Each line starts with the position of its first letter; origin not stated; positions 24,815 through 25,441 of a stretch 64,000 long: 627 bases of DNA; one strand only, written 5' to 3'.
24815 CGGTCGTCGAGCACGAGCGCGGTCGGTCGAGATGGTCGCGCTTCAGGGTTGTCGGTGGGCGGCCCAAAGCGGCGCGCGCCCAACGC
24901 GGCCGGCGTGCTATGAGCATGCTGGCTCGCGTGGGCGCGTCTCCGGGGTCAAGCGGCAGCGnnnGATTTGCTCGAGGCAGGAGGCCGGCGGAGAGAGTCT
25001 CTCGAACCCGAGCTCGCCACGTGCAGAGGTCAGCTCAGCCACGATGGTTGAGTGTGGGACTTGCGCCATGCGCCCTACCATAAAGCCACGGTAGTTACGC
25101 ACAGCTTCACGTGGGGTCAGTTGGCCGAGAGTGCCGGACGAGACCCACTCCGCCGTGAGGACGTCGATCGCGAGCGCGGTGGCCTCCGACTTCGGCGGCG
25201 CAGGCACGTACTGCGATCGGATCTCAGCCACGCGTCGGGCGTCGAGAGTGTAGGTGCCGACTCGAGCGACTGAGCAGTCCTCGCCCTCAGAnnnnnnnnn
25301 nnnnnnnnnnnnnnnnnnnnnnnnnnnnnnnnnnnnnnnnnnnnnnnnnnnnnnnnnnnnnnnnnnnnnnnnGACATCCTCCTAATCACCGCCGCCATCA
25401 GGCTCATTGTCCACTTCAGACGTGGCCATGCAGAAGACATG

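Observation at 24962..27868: Lower-GC pro-subtilase operon with a tightly coupled small lipoprotein that may be a cognate inhibitor or maturation partner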

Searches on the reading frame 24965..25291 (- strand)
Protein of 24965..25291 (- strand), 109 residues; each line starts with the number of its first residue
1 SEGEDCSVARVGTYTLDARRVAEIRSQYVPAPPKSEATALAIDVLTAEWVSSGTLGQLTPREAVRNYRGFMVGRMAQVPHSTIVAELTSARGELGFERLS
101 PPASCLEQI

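Call 38: predict_structure(alignment_id=A6)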
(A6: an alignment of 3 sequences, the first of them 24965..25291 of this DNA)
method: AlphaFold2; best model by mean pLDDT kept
length: 109 residues; sequences in the alignment: 3
mean_pLDDT: 89.8   pTM: 0.81
mean pLDDT of the five models: 89.8, 89.6, 88.2, 87.6, 86.9
residues with pLDDT >= 90: 80; 70-90: 25; 50-70: 2; < 50: 2
segments of 3 or more residues with pLDDT < 50: none
pLDDT, mean of each block of 10 residues (from residue 1): 73 92 95 92 94 92 95 92 92 89 83
secondary structure, 60 per line:
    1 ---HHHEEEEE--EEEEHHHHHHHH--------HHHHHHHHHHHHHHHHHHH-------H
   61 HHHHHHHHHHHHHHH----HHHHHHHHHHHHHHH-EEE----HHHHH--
elements in order: E7-11 E14-17 H18-25 H34-52 H60-75 H80-94 E96-98 H103-107
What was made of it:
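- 24962..25372 (-): Partner gene, 136 aa: a signal peptide (about residues 1-16), a Pro/Gly linker, and a SurA-core-like domain. AF2 pLDDT 89.8 (call 38).
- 24977..25276 (-): Conserved chaperone-like domain, Cys33 to Cys132: a beta-hairpin, four helices and a C-terminal strand. It is bracketed by two conserved cysteines that may form a disulfide. DSSP on the model (call 38).
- On Subtilisin inhibitors (SSI/I16, I9 propeptide-like): The model is a beta-hairpin plus four helices plus one strand (call 38).
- The AF2 model of the mature partner has pLDDT 89.8 and pTM 0.81 (call 38). The AF2 fold is confident (call 38).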

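Call 48: search_protein_representatives(alignment_id=A6)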
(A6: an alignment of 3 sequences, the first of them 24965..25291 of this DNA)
Query: 3 sequences, 107 profile positions. Proteins with E-value up to 0.001 (for the whole library): 91; up to 1e-10: 15; up to 1e-30: 3. The best 91 are listed.
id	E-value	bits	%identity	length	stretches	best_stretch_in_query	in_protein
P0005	6.5e-43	161.7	-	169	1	2-106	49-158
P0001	7.3e-41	155.1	-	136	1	3-106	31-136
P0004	3.3e-36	140.1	-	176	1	1-107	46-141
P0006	1.4e-17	80.2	-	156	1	2-102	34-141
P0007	8.9e-14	68.0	-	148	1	4-105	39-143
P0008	1.4e-13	67.4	-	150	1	4-103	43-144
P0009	1.5e-13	67.2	-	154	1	5-104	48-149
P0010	3.8e-13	66.0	-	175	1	4-102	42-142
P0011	4.7e-13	65.7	-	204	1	5-102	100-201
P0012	1.1e-12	64.5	-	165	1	3-103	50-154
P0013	3.9e-12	62.7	-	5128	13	26-80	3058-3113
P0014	7.4e-12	61.8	-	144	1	2-98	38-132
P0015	1.2e-11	61.1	-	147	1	2-73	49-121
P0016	1.4e-11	61.0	-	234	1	4-103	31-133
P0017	3.8e-11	59.5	-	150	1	3-104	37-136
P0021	4.2e-10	56.2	-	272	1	2-103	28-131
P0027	3.0e-09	53.4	-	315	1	2-103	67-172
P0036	1.5e-08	51.2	-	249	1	5-106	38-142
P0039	3.8e-08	49.9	-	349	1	5-105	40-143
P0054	3.1e-07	47.0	-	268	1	3-103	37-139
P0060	7.2e-07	45.8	-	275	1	10-106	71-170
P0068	2.2e-06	44.2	-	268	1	5-103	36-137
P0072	5.4e-06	43.0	-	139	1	4-104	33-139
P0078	2.4e-05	40.9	-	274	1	3-103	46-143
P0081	4.5e-05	40.0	-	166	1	4-105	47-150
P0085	1.5e-04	38.3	-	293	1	6-82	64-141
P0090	5.8e-04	36.4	-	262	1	3-103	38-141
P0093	9.7e-04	35.7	-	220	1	13-99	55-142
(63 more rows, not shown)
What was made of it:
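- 24962..25372 (-): Belongs to a family of 88 clusters (call 48).
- It has 88 homologous clusters (call 48).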

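Call 49: find_encoding_contigs(protein=P0006, flank=6000, max_places=3)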
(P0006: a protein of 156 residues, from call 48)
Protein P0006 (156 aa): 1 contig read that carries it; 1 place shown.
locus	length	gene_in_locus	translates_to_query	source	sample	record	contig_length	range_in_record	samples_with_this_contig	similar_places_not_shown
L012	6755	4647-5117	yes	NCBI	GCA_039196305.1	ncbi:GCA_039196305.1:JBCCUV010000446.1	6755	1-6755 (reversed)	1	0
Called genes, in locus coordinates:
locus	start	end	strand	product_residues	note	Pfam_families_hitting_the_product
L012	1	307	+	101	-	?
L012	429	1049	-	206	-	-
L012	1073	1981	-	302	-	-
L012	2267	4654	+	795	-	PF00082:Peptidase_S8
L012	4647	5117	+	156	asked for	-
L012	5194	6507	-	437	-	-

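Call 51: find_encoding_contigs(protein=P0007, flank=5000, max_places=2)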
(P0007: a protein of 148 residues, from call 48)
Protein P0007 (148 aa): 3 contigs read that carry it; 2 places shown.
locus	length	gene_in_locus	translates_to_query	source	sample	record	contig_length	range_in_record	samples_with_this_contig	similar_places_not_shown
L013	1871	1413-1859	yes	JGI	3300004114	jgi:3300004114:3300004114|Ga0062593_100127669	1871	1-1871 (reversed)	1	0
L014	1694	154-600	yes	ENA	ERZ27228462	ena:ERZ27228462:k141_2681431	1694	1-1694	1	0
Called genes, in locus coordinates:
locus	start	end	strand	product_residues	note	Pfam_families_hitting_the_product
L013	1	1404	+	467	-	?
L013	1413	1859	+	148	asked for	-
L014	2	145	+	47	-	?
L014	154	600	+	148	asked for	-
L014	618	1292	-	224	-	PF00903:Glyoxalase (weak), PF07045:DUF1330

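Call 52: find_encoding_contigs(protein=P0010, flank=5000, max_places=2)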
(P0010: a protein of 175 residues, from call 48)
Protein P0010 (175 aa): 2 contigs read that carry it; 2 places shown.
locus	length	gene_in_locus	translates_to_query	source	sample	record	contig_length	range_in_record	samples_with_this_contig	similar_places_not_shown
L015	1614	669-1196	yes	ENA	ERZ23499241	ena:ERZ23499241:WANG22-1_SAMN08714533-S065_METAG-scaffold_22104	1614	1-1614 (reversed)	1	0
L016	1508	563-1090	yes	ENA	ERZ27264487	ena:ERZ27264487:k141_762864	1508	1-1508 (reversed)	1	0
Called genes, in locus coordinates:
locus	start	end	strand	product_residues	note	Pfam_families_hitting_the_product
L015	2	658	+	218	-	?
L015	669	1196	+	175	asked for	-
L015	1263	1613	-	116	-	?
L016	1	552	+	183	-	?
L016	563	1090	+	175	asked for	-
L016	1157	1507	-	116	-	?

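Call 53: find_encoding_contigs(protein=P0014, flank=5000, max_places=2)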
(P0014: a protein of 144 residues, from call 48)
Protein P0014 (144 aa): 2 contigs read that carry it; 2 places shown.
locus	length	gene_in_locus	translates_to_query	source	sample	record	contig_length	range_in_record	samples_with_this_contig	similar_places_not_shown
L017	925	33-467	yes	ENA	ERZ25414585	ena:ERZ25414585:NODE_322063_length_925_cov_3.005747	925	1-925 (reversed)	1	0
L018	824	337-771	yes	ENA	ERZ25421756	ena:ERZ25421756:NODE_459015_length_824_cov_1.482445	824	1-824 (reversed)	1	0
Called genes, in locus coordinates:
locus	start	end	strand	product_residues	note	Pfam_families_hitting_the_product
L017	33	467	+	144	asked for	-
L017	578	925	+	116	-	?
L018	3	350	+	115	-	?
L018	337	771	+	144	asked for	-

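Call 55: find_encoding_contigs(protein=P0021, flank=5000, max_places=2)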
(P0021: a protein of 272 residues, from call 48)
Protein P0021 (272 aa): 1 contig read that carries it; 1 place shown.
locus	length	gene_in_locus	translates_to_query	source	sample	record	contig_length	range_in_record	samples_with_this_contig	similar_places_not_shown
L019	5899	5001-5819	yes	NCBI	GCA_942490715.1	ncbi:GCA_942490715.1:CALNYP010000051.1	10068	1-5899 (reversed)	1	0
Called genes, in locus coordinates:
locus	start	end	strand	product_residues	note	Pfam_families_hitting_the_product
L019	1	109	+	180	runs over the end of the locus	-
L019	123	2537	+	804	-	-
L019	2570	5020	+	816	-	PF00082:Peptidase_S8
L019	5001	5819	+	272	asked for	PF00639:Rotamase (weak)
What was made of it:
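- P0021 also lies directly after an S8 gene (call 55).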

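Call 56: find_encoding_contigs(protein=P0036, flank=5000, max_places=2)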
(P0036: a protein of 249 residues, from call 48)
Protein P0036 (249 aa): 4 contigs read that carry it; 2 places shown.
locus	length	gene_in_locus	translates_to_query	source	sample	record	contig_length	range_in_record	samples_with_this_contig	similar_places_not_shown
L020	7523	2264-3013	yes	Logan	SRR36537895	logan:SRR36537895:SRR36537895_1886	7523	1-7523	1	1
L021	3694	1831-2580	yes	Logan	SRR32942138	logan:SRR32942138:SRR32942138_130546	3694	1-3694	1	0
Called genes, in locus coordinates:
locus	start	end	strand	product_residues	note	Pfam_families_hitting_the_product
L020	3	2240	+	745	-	?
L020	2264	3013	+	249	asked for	-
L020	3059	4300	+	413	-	-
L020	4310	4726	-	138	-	-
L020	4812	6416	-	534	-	PF00675:Peptidase_M16, PF05193:Peptidase_M16_C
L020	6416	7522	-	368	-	?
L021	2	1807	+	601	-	?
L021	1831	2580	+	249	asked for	-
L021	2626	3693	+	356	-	?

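Call 57: find_encoding_contigs(protein=P0081, flank=5000, max_places=2)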
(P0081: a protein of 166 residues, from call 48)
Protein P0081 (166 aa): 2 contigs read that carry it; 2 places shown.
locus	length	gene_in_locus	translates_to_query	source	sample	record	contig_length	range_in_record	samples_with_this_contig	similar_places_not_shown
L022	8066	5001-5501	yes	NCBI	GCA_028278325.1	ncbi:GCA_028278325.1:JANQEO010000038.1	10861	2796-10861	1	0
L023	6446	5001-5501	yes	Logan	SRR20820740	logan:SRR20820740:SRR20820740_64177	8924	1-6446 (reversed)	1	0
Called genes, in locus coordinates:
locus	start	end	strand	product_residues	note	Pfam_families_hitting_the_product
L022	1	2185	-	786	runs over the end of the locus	PF00082:Peptidase_S8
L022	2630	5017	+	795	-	PF00082:Peptidase_S8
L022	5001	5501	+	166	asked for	-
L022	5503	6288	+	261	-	-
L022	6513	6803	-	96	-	-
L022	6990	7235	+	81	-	-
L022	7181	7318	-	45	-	-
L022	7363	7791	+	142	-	-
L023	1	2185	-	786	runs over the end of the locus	PF00082:Peptidase_S8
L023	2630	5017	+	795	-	PF00082:Peptidase_S8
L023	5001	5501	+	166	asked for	-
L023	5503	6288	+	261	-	-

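Call 69: fold_search(model_id=the predicted structure, library=pdb)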
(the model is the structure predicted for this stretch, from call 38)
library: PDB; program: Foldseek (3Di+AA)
matches with E <= 10: 102; with E <= 0.001: 0
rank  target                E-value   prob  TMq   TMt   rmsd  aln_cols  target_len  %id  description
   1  3nrk                  1.9e+00  0.08  0.33  0.13  12.9       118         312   11  The crystal structure of the leptospiral hypothetical protein LIC12922 (released 2010-11-24)
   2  3dka_B                1.9e+00  0.08  0.27  0.23   8.1       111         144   12  Crystal structure of a dinb-like protein (yjoa, bsu12410) from bacillus subtilis at 2.30 A resolution (released 2008-08-19)
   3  9k7t_B                2.0e+00  0.08  0.21  0.26  11.3        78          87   15  Crystal structure of designed zinc-induced homotetramer C4-Zn1-HEHE-1 (released 2025-10-29)
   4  9ijj_4X               2.3e+00  0.10  0.34  0.06   9.5       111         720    8  In situ structure of the central apparatus in mouse sperm axoneme. (released 2025-06-04)
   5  6eqt_B                2.8e+00  0.07  0.27  0.16  10.7        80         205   14  CRYSTAL STRUCTURE OF THE HUMAN KINETOCHORE PROTEIN CENP-N (released 2018-01-17)
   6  3tah_B                2.8e+00  0.06  0.25  0.14  12.3        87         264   13  Crystal structure of an S. thermophilus NFeoB N11A mutant bound to mGDP (released 2011-12-14)
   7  4dwl_D                3.0e+00  0.02  0.17  0.17  12.9        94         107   18  Avd molecule from Bordetella bacteriophage DGR (released 2013-02-27)
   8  3uv4_B                3.4e+00  0.03  0.20  0.18  13.1        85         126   12  Crystal Structure of the second bromodomain of human Transcription initiation factor TFIID subunit 1 (TAF1) (released 2012-03-14)
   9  3b1z                  3.6e+00  0.06  0.25  0.14  11.2        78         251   13  Crystal structure of an S. thermophilus NFeoB T35S mutant without nucleotide (released 2011-11-02)
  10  5mlq_A                3.6e+00  0.04  0.21  0.12   7.7        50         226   20  Structure of CDPS from Nocardia brasiliensis (released 2018-05-02)
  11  3sd7                  3.6e+00  0.03  0.20  0.13  15.0        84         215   17  1.7 Angstrom Resolution Crystal Structure of Putative Phosphatase from Clostridium difficile (released 2011-06-29)
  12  6db1_B                3.8e+00  0.06  0.19  0.16  12.4        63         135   14  2.0 Angstrom Resolution Crystal Structure of N-Terminal Ligand-Binding Domain of Putative Methyl-Accepting Chemotaxis  (released 2018-05-16)
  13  9s4q_Mt               3.8e+00  0.02  0.20  0.10  18.9       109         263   16  Cryo-EM structure of the Saccharomyces cerevisiae KMN junction complex lacking the Mis12c(Mtw1c) head 2 domain (released 2026-04-08)
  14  8qpv_F                4.1e+00  0.11  0.47  0.29   7.0       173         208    9  Handover Complex: BAM bound OmpX and extended SurA (released 2024-09-25)
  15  4fgm                  4.1e+00  0.03  0.22  0.06   9.6        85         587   18  Crystal structure of the aminopeptidase N family protein Q5QTY1 from Idiomarina loihiensis. Northeast Structural Genomic (released 2012-08-01)
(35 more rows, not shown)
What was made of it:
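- Foldseek against the PDB gave nothing significant (best E 1.9), although 3nrk, SurA, Cj1289 and PrsA appear in its list (call 69).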

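Call 73: search_protein_families(library=pfam, proteins=[P0021, P0027, P0039, P0054, P0060, P0068, P0078, P0085, P0090, P0016], max_evalue=0.1)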
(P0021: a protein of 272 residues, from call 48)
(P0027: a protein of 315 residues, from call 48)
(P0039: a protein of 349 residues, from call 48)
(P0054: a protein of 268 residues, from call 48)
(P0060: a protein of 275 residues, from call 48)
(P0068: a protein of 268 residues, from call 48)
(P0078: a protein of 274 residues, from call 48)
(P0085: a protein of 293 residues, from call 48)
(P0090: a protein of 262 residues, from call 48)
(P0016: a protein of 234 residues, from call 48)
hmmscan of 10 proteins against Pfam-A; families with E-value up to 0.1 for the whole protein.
P0021 (272 aa): 4 families
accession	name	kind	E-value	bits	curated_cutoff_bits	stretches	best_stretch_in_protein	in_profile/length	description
PF00639.27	Rotamase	-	3.4e-06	28.4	21.7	1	204-255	43-95/97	PPIC-type PPIASE domain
PF13616.12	Rotamase_3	-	0.0007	20.6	22.5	1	215-258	72-115/116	PPIC-type PPIASE domain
PF13145.12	Rotamase_2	-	0.0012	20.1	27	1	201-258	52-108/121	PPIC-type PPIASE domain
PF22703.2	Cdc6_lid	-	0.02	15.2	27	1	169-228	7-67/68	Cdc6 AAA+ ATPase-type lid domain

P0027 (315 aa): 2 families
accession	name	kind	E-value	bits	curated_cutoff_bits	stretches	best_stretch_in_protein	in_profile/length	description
PF13145.12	Rotamase_2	-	0.00084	20.6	27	1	235-283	64-113/121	PPIC-type PPIASE domain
PF00639.27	Rotamase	-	0.014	16.8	21.7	1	222-276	39-96/97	PPIC-type PPIASE domain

P0039 (349 aa): 0 families

P0054 (268 aa): 0 families

P0060 (275 aa): 0 families

P0068 (268 aa): 3 families
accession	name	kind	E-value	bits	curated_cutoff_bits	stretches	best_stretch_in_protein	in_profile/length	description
PF00639.27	Rotamase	-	2.3e-05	25.7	21.7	1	198-245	48-95/97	PPIC-type PPIASE domain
PF13616.12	Rotamase_3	-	4.5e-05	24.4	22.5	1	194-248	62-115/116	PPIC-type PPIASE domain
PF13145.12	Rotamase_2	-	0.0018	19.5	27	1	205-249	64-109/121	PPIC-type PPIASE domain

P0078 (274 aa): 1 family
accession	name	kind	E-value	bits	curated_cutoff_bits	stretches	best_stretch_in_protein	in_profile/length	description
PF13145.12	Rotamase_2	-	3.3e-06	28.4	27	1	189-269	23-101/121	PPIC-type PPIASE domain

P0085 (293 aa): 0 families

P0090 (262 aa): 0 families

P0016 (234 aa): 1 family
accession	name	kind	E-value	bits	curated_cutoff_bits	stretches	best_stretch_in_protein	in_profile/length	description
PF13145.12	Rotamase_2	-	0.0091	17.2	27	1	197-228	72-103/121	PPIC-type PPIASE domain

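Call 76: find_encoding_contigs(protein=P0093, flank=4000, max_places=2)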
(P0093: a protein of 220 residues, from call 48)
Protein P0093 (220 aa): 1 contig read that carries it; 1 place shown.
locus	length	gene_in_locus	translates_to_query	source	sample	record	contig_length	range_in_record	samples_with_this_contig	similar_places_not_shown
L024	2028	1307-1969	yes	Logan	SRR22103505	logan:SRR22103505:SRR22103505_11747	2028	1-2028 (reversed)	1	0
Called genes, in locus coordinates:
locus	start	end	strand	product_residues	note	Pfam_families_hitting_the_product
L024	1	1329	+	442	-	?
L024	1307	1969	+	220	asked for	-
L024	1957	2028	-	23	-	?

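Call 77: find_encoding_contigs(protein=P0072, flank=4000, max_places=2)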
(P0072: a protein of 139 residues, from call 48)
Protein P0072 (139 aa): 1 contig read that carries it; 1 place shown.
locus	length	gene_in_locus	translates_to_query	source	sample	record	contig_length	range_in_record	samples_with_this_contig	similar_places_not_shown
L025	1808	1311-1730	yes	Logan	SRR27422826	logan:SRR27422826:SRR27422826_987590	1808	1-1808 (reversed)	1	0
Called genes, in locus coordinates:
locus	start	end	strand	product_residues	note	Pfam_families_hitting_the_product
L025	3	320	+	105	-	?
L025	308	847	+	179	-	-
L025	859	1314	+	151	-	-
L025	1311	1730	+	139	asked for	-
